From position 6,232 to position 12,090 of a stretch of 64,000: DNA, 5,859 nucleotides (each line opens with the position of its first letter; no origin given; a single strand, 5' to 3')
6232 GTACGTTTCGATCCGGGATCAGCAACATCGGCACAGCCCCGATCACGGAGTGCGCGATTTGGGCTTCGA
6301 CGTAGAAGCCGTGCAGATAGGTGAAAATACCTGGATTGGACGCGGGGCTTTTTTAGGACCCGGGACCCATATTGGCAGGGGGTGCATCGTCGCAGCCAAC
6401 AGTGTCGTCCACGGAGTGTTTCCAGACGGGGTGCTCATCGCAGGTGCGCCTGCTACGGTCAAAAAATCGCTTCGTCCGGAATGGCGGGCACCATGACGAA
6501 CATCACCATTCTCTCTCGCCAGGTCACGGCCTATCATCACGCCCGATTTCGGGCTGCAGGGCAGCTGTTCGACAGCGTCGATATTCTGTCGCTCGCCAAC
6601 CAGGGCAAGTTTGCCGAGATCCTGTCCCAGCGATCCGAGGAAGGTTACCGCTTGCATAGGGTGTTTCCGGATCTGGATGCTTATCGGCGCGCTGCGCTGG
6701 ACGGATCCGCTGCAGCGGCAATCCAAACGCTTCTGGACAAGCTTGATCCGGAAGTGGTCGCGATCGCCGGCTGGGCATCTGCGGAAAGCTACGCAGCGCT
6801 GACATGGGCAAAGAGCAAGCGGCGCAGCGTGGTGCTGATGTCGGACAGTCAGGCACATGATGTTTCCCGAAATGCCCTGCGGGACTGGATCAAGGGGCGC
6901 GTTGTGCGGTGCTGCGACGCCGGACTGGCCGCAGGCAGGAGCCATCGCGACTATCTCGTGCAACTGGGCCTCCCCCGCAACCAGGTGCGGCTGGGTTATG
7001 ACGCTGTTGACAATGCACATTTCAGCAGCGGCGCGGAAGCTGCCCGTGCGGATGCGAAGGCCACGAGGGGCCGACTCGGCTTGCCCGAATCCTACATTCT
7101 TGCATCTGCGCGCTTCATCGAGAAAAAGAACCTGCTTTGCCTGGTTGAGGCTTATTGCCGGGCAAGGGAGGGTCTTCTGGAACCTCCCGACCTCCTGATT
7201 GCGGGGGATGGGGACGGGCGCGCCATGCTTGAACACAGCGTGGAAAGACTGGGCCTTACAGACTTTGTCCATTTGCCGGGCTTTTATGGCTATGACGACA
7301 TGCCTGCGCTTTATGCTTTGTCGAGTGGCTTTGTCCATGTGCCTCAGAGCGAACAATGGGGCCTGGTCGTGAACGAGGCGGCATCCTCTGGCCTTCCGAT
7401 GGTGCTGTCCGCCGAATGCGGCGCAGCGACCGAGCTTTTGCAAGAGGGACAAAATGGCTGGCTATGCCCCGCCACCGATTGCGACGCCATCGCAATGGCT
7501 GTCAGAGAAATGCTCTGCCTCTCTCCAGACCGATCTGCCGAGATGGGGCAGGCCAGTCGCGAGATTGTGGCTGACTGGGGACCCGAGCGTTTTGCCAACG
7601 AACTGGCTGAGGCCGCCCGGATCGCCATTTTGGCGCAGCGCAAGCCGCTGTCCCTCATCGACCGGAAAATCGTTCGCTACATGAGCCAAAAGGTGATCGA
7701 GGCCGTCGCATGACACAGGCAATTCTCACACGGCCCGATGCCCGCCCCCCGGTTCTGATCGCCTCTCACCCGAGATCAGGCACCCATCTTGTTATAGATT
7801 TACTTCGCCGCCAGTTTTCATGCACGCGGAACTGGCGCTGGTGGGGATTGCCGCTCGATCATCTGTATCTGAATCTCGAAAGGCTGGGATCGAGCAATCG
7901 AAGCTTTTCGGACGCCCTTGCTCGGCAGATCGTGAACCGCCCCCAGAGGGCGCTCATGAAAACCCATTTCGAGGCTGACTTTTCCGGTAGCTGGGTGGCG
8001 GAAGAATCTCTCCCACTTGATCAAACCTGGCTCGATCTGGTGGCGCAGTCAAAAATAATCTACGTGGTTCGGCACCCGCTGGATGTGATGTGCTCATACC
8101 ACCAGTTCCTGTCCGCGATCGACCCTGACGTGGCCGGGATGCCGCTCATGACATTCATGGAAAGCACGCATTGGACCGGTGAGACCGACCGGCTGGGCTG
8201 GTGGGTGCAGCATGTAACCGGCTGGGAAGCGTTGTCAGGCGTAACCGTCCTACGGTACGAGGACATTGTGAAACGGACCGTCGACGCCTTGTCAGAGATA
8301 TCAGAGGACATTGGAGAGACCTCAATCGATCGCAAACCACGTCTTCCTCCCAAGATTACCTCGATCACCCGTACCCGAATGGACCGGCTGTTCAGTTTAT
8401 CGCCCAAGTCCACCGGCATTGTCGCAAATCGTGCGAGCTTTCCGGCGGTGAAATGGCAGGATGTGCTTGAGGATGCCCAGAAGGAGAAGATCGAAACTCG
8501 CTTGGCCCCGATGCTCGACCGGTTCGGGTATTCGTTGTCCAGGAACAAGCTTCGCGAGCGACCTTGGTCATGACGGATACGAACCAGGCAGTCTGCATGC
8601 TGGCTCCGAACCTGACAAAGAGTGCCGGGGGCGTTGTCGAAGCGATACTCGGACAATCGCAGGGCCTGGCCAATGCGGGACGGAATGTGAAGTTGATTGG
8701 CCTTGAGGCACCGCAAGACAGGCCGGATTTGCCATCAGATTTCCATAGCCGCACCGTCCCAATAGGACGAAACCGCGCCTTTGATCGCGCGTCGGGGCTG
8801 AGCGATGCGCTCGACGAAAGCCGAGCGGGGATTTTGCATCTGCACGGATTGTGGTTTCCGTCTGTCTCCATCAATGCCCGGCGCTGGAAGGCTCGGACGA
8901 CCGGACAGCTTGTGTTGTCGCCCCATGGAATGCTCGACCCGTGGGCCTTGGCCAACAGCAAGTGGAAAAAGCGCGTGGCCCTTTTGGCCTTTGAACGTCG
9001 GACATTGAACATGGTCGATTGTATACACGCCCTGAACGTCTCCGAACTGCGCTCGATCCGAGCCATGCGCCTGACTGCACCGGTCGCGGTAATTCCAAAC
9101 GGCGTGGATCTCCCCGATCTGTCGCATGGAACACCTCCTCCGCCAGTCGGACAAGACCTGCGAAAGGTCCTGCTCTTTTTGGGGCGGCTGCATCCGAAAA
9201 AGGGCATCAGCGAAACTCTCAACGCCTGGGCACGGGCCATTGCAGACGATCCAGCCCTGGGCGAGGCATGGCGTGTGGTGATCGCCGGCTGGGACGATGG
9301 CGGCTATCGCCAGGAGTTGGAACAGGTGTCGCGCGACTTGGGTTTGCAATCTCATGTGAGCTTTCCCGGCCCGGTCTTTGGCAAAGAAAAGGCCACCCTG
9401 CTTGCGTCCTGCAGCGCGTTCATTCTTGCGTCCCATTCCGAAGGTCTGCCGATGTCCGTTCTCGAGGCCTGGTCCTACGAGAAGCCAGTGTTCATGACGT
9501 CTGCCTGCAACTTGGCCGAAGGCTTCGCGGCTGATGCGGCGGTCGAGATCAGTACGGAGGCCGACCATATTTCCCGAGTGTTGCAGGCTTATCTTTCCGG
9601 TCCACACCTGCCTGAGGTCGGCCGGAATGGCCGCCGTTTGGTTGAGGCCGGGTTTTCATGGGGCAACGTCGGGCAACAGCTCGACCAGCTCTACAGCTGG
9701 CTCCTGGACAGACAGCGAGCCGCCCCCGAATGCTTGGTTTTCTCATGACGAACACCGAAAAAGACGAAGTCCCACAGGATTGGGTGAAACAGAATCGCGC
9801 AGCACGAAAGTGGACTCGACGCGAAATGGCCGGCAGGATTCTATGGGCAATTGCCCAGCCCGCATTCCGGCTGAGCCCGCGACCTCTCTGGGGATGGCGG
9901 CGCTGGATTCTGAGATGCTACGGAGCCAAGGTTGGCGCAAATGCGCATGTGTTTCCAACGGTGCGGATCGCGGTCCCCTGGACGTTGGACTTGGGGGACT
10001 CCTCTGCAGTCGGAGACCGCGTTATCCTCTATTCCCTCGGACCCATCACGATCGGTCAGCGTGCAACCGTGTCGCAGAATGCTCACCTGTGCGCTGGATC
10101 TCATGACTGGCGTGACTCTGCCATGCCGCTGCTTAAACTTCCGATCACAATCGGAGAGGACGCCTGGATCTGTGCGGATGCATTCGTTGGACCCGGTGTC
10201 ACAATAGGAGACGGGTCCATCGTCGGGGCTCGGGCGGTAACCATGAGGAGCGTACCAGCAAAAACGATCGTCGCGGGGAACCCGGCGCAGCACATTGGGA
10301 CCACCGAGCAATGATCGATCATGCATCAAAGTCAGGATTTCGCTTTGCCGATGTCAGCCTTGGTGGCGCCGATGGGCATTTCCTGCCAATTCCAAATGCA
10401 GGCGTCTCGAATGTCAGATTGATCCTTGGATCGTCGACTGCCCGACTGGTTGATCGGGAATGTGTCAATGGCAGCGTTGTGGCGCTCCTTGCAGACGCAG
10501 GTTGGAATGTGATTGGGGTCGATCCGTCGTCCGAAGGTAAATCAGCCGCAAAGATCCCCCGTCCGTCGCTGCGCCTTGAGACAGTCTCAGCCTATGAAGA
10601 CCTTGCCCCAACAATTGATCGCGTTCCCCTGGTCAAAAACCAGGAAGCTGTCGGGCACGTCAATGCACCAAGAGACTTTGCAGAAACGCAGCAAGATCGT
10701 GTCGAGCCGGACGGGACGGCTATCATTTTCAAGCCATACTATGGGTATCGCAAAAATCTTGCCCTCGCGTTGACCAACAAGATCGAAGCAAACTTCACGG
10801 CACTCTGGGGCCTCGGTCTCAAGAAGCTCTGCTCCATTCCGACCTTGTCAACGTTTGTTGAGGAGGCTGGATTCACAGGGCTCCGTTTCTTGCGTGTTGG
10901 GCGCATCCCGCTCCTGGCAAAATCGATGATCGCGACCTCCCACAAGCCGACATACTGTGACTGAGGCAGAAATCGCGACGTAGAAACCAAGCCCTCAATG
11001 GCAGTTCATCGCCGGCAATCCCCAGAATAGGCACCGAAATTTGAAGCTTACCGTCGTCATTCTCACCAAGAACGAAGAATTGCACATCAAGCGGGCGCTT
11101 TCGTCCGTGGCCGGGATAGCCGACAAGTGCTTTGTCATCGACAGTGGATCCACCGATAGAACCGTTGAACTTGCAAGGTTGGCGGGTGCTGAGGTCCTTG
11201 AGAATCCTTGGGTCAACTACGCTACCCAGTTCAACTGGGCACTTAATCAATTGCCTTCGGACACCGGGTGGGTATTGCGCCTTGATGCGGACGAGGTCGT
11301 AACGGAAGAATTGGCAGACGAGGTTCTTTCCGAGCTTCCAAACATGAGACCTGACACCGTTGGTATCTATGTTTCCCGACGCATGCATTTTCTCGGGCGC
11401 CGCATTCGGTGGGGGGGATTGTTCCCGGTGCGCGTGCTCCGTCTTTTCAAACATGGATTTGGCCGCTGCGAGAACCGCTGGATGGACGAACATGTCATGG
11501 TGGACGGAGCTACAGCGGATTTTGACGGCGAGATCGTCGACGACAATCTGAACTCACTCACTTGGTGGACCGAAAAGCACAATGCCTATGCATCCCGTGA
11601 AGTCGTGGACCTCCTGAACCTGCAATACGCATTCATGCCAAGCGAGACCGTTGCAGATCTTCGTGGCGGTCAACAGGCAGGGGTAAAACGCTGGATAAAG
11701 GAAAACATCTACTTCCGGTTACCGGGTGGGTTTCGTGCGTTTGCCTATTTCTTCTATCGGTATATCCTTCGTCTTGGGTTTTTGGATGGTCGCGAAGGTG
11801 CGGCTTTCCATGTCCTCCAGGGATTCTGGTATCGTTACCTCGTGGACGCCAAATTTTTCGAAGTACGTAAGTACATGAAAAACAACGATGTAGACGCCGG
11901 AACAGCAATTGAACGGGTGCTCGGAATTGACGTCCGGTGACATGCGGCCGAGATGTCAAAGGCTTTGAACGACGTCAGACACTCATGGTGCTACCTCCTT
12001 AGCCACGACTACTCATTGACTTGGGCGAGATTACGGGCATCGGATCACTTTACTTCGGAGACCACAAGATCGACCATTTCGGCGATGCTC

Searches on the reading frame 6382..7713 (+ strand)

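Call 60: search_protein_families(library=pfam, proteins=[window:6382-7713:+], max_evalue=0.00001)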
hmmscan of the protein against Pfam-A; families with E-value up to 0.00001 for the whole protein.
window:6382-7713:+ (443 aa): 4 families
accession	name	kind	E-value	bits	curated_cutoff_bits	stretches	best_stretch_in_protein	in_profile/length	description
PF00534.26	Glycos_transf_1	-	9.8e-26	90.7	26.4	1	236-393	15-170/172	Glycosyl transferases group 1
PF13692.12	Glyco_trans_1_4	-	4.8e-21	75.9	27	1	238-378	3-140/142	Glycosyl transferases group 1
PF13579.12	Glyco_trans_4_4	-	1.4e-06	29.2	29.7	1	65-203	20-153/158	Glycosyl transferase 4-like domain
PF13439.12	Glyco_transf_4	-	5.3e-06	27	28.5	0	66-210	22-167/170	Glycosyltransferase Family 4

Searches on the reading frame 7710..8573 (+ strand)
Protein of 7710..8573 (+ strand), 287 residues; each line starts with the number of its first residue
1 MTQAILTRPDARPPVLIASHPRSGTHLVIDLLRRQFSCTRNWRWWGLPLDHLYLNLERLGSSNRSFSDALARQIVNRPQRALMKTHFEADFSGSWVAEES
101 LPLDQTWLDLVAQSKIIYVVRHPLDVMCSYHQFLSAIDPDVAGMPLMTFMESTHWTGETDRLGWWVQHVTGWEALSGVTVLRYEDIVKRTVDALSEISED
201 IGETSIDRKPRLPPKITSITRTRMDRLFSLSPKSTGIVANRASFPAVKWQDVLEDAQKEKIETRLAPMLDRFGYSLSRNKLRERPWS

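Call 60: search_protein_families(library=pfam, proteins=[window:7710-8573:+], max_evalue=0.00001)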
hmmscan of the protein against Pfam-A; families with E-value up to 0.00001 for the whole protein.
window:7710-8573:+ (287 aa): 2 families
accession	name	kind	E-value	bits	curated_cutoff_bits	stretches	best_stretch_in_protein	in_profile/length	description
PF00685.33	Sulfotransfer_1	-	2.4e-12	47.3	22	1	13-204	2-182/255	Sulfotransferase domain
PF13469.12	Sulfotransfer_3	-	5.8e-08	33.7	27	1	14-202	1-211/216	Sulfotransferase family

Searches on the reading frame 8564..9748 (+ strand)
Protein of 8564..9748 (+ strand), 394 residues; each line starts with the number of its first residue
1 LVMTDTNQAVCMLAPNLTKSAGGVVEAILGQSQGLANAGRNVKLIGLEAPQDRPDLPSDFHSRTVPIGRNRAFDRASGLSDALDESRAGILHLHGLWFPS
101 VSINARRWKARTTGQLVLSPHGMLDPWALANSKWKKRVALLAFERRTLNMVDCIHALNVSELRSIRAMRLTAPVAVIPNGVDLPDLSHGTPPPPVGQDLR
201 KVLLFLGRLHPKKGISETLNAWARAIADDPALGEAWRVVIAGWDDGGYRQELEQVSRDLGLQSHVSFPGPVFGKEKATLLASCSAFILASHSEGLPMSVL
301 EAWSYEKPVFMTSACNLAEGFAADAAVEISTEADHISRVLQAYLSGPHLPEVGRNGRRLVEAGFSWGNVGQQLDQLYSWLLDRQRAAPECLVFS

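Call 60: search_protein_families(library=pfam, proteins=[window:8564-9748:+], max_evalue=0.00001)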
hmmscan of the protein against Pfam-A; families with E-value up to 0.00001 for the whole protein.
window:8564-9748:+ (394 aa): 5 families
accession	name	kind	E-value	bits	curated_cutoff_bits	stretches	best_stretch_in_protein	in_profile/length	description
PF00534.26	Glycos_transf_1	-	2.5e-23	82.9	26.4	1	200-350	15-162/172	Glycosyl transferases group 1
PF13692.12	Glyco_trans_1_4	-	1.6e-21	77.5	27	1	200-320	1-118/142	Glycosyl transferases group 1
PF13579.12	Glyco_trans_4_4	-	1.2e-17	65.2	29.7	1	22-180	1-158/158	Glycosyl transferase 4-like domain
PF13439.12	Glyco_transf_4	-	1.9e-16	61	28.5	1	22-183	2-168/170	Glycosyltransferase Family 4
PF20706.3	GT4-conflict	-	2.4e-06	27.2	26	1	171-324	171-323/385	Family 4 Glycosyltransferase in conflict systems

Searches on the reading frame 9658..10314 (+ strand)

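Call 60: search_protein_families(library=pfam, proteins=[window:9658-10314:+], max_evalue=0.00001)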
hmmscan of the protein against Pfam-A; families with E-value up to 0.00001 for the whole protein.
window:9658-10314:+ (218 aa): 1 family
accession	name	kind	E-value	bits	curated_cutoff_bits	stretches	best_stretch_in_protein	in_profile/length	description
PF00132.30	Hexapep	-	1.6e-10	40.7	27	1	163-194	2-33/36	Bacterial transferase hexapeptide (six repeats)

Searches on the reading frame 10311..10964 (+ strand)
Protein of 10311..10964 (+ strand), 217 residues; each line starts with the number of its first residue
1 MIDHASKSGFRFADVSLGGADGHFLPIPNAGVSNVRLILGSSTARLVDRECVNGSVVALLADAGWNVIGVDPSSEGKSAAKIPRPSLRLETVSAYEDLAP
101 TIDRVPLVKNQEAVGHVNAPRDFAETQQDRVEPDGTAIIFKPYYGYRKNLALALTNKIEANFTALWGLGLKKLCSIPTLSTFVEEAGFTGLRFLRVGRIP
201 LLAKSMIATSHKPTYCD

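Call 60: search_protein_families(library=pfam, proteins=[window:10311-10964:+], max_evalue=0.00001)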
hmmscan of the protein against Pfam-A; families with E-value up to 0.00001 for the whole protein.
window:10311-10964:+ (217 aa): 1 family
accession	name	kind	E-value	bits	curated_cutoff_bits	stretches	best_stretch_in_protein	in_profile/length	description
PF13489.12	Methyltransf_23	-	3.4e-06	27.3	27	1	41-189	21-160/164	Methyltransferase domain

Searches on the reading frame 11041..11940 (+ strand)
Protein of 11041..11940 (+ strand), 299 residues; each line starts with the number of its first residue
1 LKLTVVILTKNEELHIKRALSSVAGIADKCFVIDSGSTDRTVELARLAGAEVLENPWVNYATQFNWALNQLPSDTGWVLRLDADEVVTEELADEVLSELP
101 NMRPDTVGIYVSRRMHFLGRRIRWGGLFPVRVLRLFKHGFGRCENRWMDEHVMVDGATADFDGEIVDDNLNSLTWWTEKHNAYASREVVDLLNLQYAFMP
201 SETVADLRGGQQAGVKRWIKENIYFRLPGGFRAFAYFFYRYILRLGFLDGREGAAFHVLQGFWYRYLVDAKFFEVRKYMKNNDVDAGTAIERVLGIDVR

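Call 61: search_protein_families(library=pfam, proteins=[window:11041-11940:+], max_evalue=0.00001)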
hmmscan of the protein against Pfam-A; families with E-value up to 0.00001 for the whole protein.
window:11041-11940:+ (299 aa): 1 family
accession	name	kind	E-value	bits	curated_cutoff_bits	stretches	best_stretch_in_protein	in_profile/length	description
PF00535.33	Glycos_transf_2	-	2.8e-13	50.6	23.3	1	4-126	1-128/168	Glycosyl transferase family 2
